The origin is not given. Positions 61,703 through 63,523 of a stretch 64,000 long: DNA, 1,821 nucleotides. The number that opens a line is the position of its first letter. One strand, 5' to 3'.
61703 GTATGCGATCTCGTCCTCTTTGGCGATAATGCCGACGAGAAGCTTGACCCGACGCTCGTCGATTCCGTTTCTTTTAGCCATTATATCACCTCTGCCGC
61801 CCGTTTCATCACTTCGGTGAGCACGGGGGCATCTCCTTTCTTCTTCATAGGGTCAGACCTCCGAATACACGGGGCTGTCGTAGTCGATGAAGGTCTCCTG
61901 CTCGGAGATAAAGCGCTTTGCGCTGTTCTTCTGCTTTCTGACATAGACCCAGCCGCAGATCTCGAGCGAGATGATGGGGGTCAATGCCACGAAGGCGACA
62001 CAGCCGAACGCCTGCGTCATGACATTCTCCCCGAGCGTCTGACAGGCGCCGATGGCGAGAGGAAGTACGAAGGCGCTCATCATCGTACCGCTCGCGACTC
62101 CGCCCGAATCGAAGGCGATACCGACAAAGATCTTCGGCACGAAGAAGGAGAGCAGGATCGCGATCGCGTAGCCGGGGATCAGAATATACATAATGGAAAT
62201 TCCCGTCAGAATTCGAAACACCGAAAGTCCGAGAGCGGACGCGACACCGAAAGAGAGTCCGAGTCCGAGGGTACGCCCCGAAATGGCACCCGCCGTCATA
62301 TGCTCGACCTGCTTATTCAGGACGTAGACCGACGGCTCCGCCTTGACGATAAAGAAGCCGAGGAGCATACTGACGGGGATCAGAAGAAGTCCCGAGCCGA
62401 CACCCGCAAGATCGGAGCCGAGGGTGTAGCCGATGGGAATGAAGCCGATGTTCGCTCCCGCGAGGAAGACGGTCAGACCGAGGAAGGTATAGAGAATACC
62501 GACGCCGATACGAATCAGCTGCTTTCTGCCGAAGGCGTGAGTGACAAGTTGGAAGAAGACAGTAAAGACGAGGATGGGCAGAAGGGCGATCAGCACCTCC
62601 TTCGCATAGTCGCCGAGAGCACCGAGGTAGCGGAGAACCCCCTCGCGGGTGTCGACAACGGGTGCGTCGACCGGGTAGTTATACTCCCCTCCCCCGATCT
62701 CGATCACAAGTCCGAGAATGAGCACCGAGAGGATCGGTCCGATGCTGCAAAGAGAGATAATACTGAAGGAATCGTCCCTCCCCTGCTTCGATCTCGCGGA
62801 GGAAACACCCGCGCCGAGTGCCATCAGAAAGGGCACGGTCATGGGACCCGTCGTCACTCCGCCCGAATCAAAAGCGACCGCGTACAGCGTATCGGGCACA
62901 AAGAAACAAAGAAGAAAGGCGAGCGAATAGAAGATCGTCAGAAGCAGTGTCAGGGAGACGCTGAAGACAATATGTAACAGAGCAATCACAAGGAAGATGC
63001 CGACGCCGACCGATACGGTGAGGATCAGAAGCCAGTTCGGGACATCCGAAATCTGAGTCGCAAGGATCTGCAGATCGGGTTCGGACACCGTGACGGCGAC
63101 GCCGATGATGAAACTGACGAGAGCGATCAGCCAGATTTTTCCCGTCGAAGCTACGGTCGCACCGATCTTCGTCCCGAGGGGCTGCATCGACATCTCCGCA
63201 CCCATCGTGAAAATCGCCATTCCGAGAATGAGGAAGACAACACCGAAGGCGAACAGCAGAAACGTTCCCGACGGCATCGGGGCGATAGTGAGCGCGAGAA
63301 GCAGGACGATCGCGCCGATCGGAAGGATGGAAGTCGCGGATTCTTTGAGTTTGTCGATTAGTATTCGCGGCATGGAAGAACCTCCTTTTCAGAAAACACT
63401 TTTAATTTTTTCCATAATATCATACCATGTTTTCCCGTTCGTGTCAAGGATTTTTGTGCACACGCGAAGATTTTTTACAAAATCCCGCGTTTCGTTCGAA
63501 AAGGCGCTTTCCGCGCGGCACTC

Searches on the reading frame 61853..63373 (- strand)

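Call 42: search_protein_families(library=pfam, proteins=[window:61853-63373:-], max_evalue=0.00001)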
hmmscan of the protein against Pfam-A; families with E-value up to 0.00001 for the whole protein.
window:61853-63373:- (506 aa): 1 family
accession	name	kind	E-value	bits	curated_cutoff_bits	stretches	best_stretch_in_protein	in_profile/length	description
PF07556.16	DUF1538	-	8.9e-125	414.4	22.6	2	267-475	1-210/211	Protein of unknown function (DUF1538)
